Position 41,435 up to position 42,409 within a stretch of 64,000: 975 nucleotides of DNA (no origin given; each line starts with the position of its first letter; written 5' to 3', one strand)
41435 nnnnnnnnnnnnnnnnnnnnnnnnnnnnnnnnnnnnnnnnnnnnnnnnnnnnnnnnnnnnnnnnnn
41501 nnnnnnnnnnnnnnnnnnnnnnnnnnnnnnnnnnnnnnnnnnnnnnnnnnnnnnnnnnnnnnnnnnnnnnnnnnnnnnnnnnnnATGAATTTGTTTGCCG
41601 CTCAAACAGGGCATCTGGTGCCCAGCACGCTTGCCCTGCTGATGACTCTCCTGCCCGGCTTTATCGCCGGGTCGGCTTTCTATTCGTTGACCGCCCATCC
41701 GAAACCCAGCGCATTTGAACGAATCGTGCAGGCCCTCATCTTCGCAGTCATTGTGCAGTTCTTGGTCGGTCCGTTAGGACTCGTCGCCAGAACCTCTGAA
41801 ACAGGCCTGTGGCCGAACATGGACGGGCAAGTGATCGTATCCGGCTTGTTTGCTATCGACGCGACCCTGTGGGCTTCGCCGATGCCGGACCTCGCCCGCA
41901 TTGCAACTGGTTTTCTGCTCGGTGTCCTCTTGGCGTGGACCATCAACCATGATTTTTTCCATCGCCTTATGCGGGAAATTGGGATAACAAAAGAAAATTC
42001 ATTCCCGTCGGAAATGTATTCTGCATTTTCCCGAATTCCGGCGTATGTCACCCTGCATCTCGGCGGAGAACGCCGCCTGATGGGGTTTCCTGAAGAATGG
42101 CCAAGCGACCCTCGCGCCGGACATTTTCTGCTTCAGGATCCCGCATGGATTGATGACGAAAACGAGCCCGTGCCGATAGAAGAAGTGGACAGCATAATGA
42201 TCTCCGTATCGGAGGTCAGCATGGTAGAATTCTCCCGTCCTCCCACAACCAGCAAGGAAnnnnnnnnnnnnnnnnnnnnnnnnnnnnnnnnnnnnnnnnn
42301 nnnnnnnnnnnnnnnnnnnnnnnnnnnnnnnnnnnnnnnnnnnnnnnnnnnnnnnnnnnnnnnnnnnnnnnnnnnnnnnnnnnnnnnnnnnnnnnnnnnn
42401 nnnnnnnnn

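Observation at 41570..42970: Membrane protein followed by two tandem paralogous small ORFs sharing an APPPKK C-terminus, in a lower-GC islet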

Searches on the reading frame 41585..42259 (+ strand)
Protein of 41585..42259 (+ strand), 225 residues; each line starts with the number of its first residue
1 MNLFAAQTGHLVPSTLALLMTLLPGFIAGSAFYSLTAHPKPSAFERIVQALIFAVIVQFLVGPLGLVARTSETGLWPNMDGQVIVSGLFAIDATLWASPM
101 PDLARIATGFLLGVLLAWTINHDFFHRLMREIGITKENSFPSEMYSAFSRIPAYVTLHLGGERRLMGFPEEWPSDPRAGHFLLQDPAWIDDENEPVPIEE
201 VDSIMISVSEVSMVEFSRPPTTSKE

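Call 5: search_protein_families(library=pfam, proteins=[window:41585-42259:+], max_evalue=1)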
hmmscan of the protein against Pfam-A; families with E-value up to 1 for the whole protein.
window:41585-42259:+ (225 aa): 2 families
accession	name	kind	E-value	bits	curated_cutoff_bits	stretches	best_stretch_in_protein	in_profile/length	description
PF19865.4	DUF6338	-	1.5e-12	48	26.5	1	14-221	7-204/205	Family of unknown function (DUF6338)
PF02628.20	COX15-CtaA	-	0.01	15.4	29.9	1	8-129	147-252/322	Cytochrome oxidase assembly protein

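Call 6: search_protein_families(library=phrogs, proteins=[window:41585-42259:+], max_evalue=1)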
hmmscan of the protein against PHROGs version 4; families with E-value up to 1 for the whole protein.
window:41585-42259:+ (225 aa): 0 families

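Call 7: search_protein_families(library=padloc, proteins=[window:41585-42259:+], max_evalue=1)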
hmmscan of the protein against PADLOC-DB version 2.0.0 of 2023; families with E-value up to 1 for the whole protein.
window:41585-42259:+ (225 aa): 0 families

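Call 8: find_homologous_proteins(query=window:41585-42259:+)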
Query window:41585-42259:+ (225 aa): 57 proteins with E <= 0.001 among 725 candidates.
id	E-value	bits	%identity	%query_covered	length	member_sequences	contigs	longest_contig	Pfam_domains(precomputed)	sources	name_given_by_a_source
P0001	1.2e-145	501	100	100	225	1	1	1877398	PF19865.5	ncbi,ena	-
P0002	2.4e-126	438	89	100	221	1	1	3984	PF19865.5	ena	-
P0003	2.1e-123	428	87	100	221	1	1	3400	PF19865.5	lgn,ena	-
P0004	3.0e-118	411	82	100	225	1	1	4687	PF19865.5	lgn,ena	-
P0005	4.9e-117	407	82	100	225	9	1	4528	PF19865.5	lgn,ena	-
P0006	4.7e-113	394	77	100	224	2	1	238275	PF19865.5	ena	-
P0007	5.2e-50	188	49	89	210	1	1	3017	PF19865.5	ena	-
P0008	4.6e-46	175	46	89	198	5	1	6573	PF19865.5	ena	-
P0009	5.0e-45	172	44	90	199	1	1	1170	PF19865.5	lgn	-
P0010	1.6e-44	170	45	89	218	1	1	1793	PF19865.5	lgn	-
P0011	3.2e-44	169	46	93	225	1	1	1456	PF19865.5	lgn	-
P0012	8.0e-44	168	45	93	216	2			PF19865.5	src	-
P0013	9.5e-44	167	44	92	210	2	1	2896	PF19865.5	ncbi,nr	ncbi:MAG TPA: DUF6338 family protein [Gemmatimonadales bacterium]|nr:DUF6338 family protein [Gemmati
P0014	1.7e-43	167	46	90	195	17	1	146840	PF19865.5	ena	-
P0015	2.3e-43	166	46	93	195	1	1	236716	PF19865.5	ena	-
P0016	1.8e-42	163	43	89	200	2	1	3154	PF19865.5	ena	-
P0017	3.5e-42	162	43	89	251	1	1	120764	PF19865.5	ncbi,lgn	-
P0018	1.1e-41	161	41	93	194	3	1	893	PF19865.5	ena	-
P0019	7.1e-41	158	45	88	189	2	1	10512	PF19865.5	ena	-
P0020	7.5e-41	158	45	90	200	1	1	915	PF19865.5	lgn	-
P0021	8.8e-41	158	42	92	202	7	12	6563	PF19865.5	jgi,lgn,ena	jgi:hypothetical protein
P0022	1.1e-40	157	42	89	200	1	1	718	PF19865.5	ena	-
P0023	2.1e-40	157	43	88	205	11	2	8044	PF19865.5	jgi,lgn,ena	-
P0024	3.2e-40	156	42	89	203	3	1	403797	PF19865.5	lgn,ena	-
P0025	4.2e-40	156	44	89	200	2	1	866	PF19865.5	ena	-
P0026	9.2e-40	154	42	89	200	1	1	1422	PF19865.5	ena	-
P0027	1.0e-39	154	42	89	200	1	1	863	PF19865.5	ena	-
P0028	2.5e-39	153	44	89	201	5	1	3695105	PF19865.5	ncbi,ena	-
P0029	2.5e-39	153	42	90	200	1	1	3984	PF19865.5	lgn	-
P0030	3.6e-39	152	39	92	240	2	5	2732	PF19865.5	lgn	-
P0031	3.9e-39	152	43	89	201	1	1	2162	PF19865.5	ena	-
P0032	4.4e-39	152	45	89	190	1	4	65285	PF19865.5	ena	-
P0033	6.8e-39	152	42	89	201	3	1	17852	PF19865.5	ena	-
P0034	9.6e-39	151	43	89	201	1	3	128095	PF19865.5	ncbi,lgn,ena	-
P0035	9.7e-39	151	44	89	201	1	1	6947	PF19865.5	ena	-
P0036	1.3e-38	151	42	93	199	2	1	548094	PF19865.5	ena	-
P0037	2.5e-38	150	43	89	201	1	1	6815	PF19865.5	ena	-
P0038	3.0e-38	149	43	89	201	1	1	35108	PF19865.5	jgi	jgi:hypothetical protein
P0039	4.9e-38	149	43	89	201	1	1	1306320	PF19865.5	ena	-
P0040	5.3e-38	149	42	89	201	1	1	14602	PF19865.5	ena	-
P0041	6.0e-38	148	42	89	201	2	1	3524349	PF19865.5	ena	-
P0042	7.5e-38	148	40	93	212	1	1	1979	PF19865.5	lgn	-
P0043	1.1e-37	148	43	89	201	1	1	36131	PF19865.5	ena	-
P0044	3.8e-37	146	40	90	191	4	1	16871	PF19865.5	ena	-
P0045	6.8e-37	145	38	89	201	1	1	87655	PF19865.5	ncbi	ncbi:MAG: DUF6338 family protein [Pseudomonadota bacterium]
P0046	3.0e-36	143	43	88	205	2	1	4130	PF19865.5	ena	-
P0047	1.5e-35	141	40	89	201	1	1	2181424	PF19865.5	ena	-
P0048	4.8e-35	139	41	90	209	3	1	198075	PF19865.5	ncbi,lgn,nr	ncbi:hypothetical protein D6K36_11030 [Salmonella enterica subsp. enterica]|nr:hypothetical protein 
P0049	1.2e-33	134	40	90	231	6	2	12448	PF19865.5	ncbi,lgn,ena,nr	ncbi:MAG: hypothetical protein IID44_26625 [Planctomycetes bacterium]|nr:hypothetical protein [Planc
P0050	2.3e-33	133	39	80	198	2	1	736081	PF19865.5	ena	-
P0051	3.7e-32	130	46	76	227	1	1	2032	PF19865.5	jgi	jgi:hypothetical protein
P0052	1.2e-30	125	35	93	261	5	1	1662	PF19865.5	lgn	-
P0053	8.7e-30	122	33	92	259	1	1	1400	PF19865.5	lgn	-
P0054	7.6e-28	115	38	85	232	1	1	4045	PF19865.5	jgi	jgi:hypothetical protein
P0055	1.1e-27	115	33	92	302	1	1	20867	PF19865.5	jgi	jgi:hypothetical protein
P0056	2.2e-27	114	37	86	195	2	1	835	PF19865.5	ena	-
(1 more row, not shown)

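Call 10: find_encoding_contigs(protein=P0002, flank=3000, max_places=3)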
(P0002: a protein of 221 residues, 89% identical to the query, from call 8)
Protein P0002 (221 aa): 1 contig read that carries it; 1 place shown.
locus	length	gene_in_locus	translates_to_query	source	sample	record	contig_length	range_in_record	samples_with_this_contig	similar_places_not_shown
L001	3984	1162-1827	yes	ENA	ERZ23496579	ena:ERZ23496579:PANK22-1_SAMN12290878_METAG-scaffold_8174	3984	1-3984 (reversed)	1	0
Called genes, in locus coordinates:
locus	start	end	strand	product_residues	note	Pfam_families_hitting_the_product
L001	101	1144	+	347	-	PF02445:NadA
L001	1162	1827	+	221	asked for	PF19865:DUF6338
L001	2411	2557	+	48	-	-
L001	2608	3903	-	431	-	PF13175:AAA_15 (faint), PF13304:AAA_21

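Call 11: find_encoding_contigs(protein=P0004, flank=3000, max_places=3)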
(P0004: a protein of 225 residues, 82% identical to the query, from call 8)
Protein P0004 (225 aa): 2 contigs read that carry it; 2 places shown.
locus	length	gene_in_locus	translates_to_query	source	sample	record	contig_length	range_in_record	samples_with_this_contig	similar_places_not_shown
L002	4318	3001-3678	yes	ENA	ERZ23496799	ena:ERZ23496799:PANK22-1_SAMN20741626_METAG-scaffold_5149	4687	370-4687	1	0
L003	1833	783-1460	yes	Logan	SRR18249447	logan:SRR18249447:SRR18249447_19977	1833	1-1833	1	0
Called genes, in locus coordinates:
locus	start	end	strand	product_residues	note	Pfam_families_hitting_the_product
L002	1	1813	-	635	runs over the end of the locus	PF02518:HATPase_c (weak), PF13589:HATPase_c_3 (weak), PF00183:HSP90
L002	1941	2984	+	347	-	PF02445:NadA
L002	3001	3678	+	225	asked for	PF19865:DUF6338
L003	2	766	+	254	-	?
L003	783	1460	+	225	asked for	PF19865:DUF6338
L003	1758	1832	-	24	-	?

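Call 12: find_encoding_contigs(protein=P0006, flank=4000, max_places=3)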
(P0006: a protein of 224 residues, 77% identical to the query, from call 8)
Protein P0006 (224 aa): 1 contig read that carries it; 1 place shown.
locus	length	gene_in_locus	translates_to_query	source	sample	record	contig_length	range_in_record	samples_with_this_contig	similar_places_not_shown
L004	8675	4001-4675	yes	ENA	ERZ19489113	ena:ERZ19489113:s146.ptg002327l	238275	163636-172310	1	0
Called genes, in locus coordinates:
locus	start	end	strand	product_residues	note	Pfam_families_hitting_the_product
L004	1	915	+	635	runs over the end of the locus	-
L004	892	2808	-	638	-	PF02518:HATPase_c (weak), PF13589:HATPase_c_3 (weak), PF00183:HSP90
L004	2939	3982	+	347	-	PF02445:NadA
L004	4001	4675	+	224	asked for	PF19865:DUF6338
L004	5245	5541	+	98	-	-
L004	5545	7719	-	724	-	PF17764:PriA_3primeBD, PF00270:DEAD, PF04851:ResIII, PF13604:AAA_30 (weak), PF18319:Zn_ribbon_PriA (weak), PF00271:Helicase_C (weak), PF18074:PriA_C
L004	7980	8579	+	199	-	PF01844:HNH, PF13395:HNH_4 (weak), PF14279:HNH_5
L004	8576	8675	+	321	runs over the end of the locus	PF00762:Ferrochelatase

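Call 20: find_related_loci(query=A2, collection=genome_contigs, flank=4000)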
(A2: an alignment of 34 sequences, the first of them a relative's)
Query A2 (225 aa) in genome_contigs; peptide patterns used: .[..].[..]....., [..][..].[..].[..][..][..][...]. (x = any residue, [..] = any of these).
271 stretches matched a pattern; 254 encode a relative of the query (tblastn E <= 1e-3); the best 80 are kept; 80 distinct loci.
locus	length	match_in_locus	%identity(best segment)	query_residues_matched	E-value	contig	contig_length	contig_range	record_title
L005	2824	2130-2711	45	4-216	3e-50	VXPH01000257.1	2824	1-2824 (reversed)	MAG: Nitrospinota bacterium isolate SB0662_bin_51 NODE_18245_length_2824_cov_33.877573, whole genome shotgun sequence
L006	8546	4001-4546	45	16-216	2e-49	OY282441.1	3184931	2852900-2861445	MAG: uncultured Dehalococcoidia bacterium genome assembly, chromosome: 1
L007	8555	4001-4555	43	18-218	7e-49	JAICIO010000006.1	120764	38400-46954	MAG: Phycisphaerae bacterium isolate GZL_FP_2_bin.106 k141_3654390_length_120764_cov_14.6589, whole genome shotgun seque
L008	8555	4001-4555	43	15-216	6e-48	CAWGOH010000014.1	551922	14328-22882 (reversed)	MAG: uncultured beta proteobacterium isolate MFD09730.bin.2.143 genome assembly, contig: contig_4841, whole genome shotg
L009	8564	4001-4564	42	16-219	1e-47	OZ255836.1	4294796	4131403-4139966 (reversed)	MAG: Gammaproteobacteria bacterium isolate ca7a236c-5591-4785-93cc-85d1117cbe75 genome assembly, chromosome: 1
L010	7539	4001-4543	45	22-218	1e-47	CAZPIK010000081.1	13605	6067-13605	MAG TPA_asm: uncultured Candidatus Sumerlaeota bacterium isolate SRP237561_co1_93 genome assembly, contig: NODE_8194_len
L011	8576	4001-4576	43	16-224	1e-47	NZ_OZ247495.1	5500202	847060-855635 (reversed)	MAG: Pelagibius sp. isolate f3932a26-9111-4292-82b1-e77643cc5a8c chromosome 1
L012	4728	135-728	41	6-216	1e-47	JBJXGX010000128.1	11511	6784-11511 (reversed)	MAG: Burkholderiales bacterium isolate F1F2.bin.163 k127_6272573, whole genome shotgun sequence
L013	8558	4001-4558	44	16-218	3e-47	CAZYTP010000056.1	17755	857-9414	MAG TPA_asm: uncultured Syntrophales bacterium isolate SRP178699_co2_308 genome assembly, contig: NODE_2389_length_17755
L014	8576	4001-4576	43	6-216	1e-46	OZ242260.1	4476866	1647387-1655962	MAG: bacterium isolate ae33526c-e769-4de9-a2b0-9dbe0155474d genome assembly, chromosome: 1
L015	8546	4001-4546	43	16-216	8e-47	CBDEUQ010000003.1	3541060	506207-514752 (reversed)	MAG: Alphaproteobacteria bacterium isolate 2f44908d-55c9-476c-8e70-9e68d195b5b4 genome assembly, contig: contig_3, whole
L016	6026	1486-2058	40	9-216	6e-47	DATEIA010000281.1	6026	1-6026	MAG TPA_asm: Rhizomicrobium sp. isolate SMAG_U8825 k141_1407278, whole genome shotgun sequence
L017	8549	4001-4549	43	16-218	1e-46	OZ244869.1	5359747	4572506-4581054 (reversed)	MAG: uncultured Candidatus Binatia bacterium isolate 4a3a7036-e571-4a1a-a60d-b403d30aaf4e genome assembly, chromosome: 1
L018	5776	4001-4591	41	7-216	1e-46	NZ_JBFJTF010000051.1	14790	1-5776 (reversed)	MAG: Immundisolibacter sp. isolate Mix_sand19.2022.05.D.1 k141_1560507_length_14790_cov_11.0752, whole genome shotgun se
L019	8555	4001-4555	42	16-216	4e-46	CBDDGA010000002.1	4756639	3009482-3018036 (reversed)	MAG: uncultured Pseudohongiella sp. isolate f1516f59-cbef-43ec-8249-02762728c5d8 genome assembly, contig: contig_2, whol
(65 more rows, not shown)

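Call 32: search_protein_families(library=ncbifam, proteins=[window:41585-42259:+], max_evalue=10)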
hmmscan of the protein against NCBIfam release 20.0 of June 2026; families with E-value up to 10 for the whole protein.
window:41585-42259:+ (225 aa): 0 families

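Call 34: predict_structure(alignment_id=A2)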
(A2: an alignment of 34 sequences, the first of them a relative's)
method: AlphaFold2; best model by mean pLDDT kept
length: 225 residues; sequences in the alignment: 34
mean_pLDDT: 79.1   pTM: 0.58
mean pLDDT of the five models: 79.1, 75.7, 75.7, 73.4, 71.5
residues with pLDDT >= 90: 81; 70-90: 84; 50-70: 44; < 50: 16
segments of 3 or more residues with pLDDT < 50: 1-7, 89-93
pLDDT, mean of each block of 10 residues (from residue 1): 45 78 92 82 88 89 74 59 51 51 87 91 81 71 74 91 94 84 96 95 95 86 49
secondary structure, 60 per line:
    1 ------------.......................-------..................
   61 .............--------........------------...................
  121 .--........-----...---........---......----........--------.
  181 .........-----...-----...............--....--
elements in order: H13-35 H43-73 H82-89 H102-121 H124-131 H143-150 E154-159 E164-171 E180-189 E195-197 E203-207 E211-217 H220-223

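Call 36: find_encoding_contigs(protein=P0028, flank=8000, max_places=2)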
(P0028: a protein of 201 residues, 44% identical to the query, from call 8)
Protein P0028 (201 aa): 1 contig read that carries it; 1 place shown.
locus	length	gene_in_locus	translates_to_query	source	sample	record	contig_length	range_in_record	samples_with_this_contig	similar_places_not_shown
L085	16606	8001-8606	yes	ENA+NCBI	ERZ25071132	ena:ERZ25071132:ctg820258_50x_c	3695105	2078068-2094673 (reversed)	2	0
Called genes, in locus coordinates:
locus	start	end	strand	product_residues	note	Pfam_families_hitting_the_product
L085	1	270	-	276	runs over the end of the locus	PF02195:ParB_N, PF17762:HTH_ParB, PF23552:ParB_C (weak)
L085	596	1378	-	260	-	PF00142:Fer4_NifH (faint), PF01656:CbiA, PF02374:ArsA_ATPase (faint), PF06564:CBP_BcsQ, PF09140:MipZ (faint), PF10609:ParA (weak), PF13614:AAA_31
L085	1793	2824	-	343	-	PF01408:GFO_IDH_MocA, PF02894:GFO_IDH_MocA_C, PF22725:GFO_IDH_MocA_C3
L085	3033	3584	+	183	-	PF01966:HD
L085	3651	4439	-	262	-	PF00227:Proteasome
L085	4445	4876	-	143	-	-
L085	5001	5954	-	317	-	PF02423:OCD_Mu_crystall, PF01488:Shikimate_DH (weak)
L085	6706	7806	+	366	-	PF26549:Tricorn_N (weak)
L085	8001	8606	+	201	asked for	PF19865:DUF6338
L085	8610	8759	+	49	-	-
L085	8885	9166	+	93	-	-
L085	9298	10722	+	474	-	PF18862:ApeA_NTD1, PF18739:HEPN_Apea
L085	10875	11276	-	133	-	PF01850:PIN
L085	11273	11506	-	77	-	PF22513:FitA-like_RHH (weak)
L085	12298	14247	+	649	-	PF00496:SBP_bac_5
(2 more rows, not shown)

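Call 37: find_encoding_contigs(protein=P0048, flank=8000, max_places=2)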
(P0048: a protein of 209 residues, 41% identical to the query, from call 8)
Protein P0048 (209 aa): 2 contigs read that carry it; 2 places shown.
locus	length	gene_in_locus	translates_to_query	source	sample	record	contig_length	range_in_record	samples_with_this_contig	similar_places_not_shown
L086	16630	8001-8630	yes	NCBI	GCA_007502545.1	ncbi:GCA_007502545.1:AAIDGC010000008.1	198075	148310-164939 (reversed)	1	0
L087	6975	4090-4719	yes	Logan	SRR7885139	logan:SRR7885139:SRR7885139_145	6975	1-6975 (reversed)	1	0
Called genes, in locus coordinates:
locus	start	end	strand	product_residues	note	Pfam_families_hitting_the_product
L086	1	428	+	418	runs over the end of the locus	PF03825:Nuc_H_symport, PF12832:MFS_1_like, PF07690:MFS_1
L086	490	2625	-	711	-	PF03709:OKR_DC_1_N, PF01276:OKR_DC_1, PF03711:OKR_DC_1_C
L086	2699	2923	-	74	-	-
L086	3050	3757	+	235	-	PF04474:DUF554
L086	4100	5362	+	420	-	PF13356:Arm-DNA-bind_3, PF22022:Phage_int_M, PF00589:Phage_integrase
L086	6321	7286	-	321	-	PF00656:Peptidase_C14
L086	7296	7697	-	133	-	PF08937:ThsB_TIR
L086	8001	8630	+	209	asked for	PF19865:DUF6338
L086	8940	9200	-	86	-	-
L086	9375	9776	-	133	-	PF20472:PDDEXK_11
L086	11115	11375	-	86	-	-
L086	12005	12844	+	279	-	PF02311:AraC_binding, PF00165:HTH_AraC (faint), PF12833:HTH_18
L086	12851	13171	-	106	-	PF05437:AzlD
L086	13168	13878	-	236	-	PF03591:AzlC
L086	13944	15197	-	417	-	PF03952:Enolase_N, PF00113:Enolase_C, PF13378:MR_MLE_C (weak)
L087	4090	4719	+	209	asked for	PF19865:DUF6338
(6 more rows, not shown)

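Call 40: fold_search(model_id=the predicted structure, library=pdb)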
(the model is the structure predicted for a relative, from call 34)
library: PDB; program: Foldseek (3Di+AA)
matches with E <= 10: 765; with E <= 0.001: 14
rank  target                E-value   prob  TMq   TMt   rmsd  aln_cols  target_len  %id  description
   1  1th7_A                4.6e-04  1.00  0.29  0.76   2.9        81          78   15  Crystal Structure of an Archaeal Sm Protein from Sulfolobus solfataricus (released 2005-06-07)
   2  4v98_A4               5.2e-04  1.00  0.26  0.73   3.2        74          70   14  The 8S snRNP Assembly Intermediate (released 2014-07-09)
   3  6v4x_G                5.5e-04  1.00  0.24  0.65   3.0        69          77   14  Cryo-EM structure of an active human histone pre-mRNA 3'-end processing machinery at 3.2 Angstrom resolution (released 2020-02-19)
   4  7a5p_k                6.2e-04  1.00  0.25  0.70   2.5        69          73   13  Human C Complex Spliceosome - Medium-resolution PERIPHERY (released 2020-10-14)
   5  1jri_B                6.2e-04  1.00  0.28  0.76   2.4        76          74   14  The Crystal Structure of an Sm-like Archaeal Protein with Two Heptamers in the Asymmetric Unit. (released 2002-02-13)
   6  8h6k_5f               6.2e-04  1.00  0.25  0.71   2.7        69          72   16  Cryo-EM structure of human exon-defined spliceosome in the mature B state. (released 2024-05-01)
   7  9l5r_g                6.2e-04  1.00  0.26  0.72   2.5        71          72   17  Cryo-EM structure of the thermophile spliceosome (state ILS) (released 2025-03-12)
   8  1i4k_I                6.2e-04  1.00  0.28  0.77   2.9        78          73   20  CRYSTAL STRUCTURE OF AN SM-LIKE PROTEIN (AF-SM1) FROM ARCHAEOGLOBUS FULGIDUS AT 2.5A RESOLUTION (released 2001-08-22)
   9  3jb9_J                6.5e-04  1.00  0.26  0.72   2.6        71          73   21  Cryo-EM structure of the yeast spliceosome at 3.6 angstrom resolution (released 2015-09-23)
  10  4f7u_J                6.5e-04  1.00  0.25  0.75   3.0        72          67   14  The 6S snRNP assembly intermediate (released 2013-01-30)
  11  1jri_C                7.3e-04  1.00  0.28  0.74   2.6        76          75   13  The Crystal Structure of an Sm-like Archaeal Protein with Two Heptamers in the Asymmetric Unit. (released 2002-02-13)
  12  1jri_G                8.6e-04  1.00  0.28  0.74   2.7        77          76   14  The Crystal Structure of an Sm-like Archaeal Protein with Two Heptamers in the Asymmetric Unit. (released 2002-02-13)
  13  1loj_D                8.6e-04  1.00  0.27  0.74   2.6        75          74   15  Crystal structure of a Methanobacterial Sm-like archaeal protein (SmAP1) bound to uridine-5'-monophosphate (UMP) (released 2003-03-25)
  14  4f7u_G                9.7e-04  1.00  0.26  0.76   2.8        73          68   15  The 6S snRNP assembly intermediate (released 2013-01-30)
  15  6g90_d                1.0e-03  1.00  0.26  0.58   7.5        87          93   14  Prespliceosome structure provides insight into spliceosome assembly and regulation (map A2) (released 2018-08-22)
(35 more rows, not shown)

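Call 46: search_protein_families(library=pfam, alignment_id=A3, max_evalue=0.00001)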
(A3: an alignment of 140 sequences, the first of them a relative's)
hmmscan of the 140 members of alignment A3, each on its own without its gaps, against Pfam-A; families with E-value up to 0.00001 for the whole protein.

A. member 1, L005:909-1526:- (206 aa): 5 families
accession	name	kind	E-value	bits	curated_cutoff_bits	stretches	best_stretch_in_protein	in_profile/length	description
PF12796.13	Ank_2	-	2.2e-33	115.1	27.3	3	81-176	1-89/90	Ankyrin repeats (3 copies)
PF00023.36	Ank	-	7.1e-22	76.7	21.1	0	114-144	4-33/33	Ankyrin repeat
PF13637.12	Ank_4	-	1.3e-16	60.8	22.7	1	83-131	3-48/50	Ankyrin repeats (many copies)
PF13857.12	Ank_5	-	1.6e-14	54.3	27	1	132-187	1-56/56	Ankyrin repeats (many copies)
PF13606.12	Ank_3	-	1.1e-13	50.3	22.3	0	114-141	4-30/30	Ankyrin repeat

B. families by the number of members that match (of 140 scanned): 135 families (the first 25 are shown)
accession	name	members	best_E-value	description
PF01370.27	Epimerase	4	1.6e-34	NAD dependent epimerase/dehydratase family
PF04909.20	Amidohydro_2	4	5.9e-26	Amidohydrolase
PF16363.11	GDP_Man_Dehyd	4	4.5e-24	GDP-mannose 4,6 dehydratase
PF01073.25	3Beta_HSD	4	8.1e-12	3-beta hydroxysteroid dehydrogenase/isomerase family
PF04321.23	RmlD_sub_bind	4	5.7e-11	RmlD substrate binding domain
PF07993.18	NAD_binding_4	4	1.9e-10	Male sterility protein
PF02719.21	Polysacc_synt_2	4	9.4e-10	Polysaccharide biosynthesis protein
PF13460.12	NAD_binding_10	3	4.9e-08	NAD(P)H-binding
PF12796.13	Ank_2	2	2.9e-133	Ankyrin repeats (3 copies)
PF00023.36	Ank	2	3e-90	Ankyrin repeat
PF00916.26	Sulfate_transp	2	3.4e-77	Sulfate permease family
PF13637.12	Ank_4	2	5.2e-73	Ankyrin repeats (many copies)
PF13857.12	Ank_5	2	3.5e-59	Ankyrin repeats (many copies)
PF13606.12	Ank_3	2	4.4e-57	Ankyrin repeat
PF01738.24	DLH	2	1.4e-55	Dienelactone hydrolase family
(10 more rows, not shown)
